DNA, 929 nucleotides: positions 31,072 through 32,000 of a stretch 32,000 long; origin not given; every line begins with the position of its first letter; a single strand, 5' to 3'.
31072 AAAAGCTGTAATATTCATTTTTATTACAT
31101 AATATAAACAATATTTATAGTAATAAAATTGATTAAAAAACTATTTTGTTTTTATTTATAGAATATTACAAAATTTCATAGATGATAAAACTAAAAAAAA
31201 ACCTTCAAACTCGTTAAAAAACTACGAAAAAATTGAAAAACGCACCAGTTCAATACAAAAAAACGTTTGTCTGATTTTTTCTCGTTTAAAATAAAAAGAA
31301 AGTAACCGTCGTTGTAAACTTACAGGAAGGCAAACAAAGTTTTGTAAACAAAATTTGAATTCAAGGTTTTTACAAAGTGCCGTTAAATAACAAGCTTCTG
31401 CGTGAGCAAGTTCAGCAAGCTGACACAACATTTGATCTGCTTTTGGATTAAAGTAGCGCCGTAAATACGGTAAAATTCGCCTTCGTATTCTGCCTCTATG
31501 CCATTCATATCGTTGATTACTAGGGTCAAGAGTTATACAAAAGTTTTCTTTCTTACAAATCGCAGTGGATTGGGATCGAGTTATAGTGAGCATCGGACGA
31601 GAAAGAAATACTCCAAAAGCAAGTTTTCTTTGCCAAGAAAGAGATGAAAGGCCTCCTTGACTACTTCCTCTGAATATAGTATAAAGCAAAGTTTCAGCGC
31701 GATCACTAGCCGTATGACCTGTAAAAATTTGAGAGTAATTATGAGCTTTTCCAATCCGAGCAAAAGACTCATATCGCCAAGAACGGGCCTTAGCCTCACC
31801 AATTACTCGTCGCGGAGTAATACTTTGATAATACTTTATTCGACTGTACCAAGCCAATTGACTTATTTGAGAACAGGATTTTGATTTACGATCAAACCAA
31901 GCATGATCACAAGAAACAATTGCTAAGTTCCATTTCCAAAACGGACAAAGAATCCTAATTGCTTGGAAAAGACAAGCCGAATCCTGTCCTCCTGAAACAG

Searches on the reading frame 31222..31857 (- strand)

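Call 19: search_protein_families(library=pfam, proteins=[window:31222-31857:-], max_evalue=0.001)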
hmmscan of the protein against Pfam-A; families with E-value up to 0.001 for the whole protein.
window:31222-31857:- (211 aa): 1 family
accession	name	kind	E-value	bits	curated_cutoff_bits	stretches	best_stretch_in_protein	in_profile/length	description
PF01171.26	ATP_bind_3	-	2.6e-22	79.8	27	1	21-126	77-181/182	PP-loop family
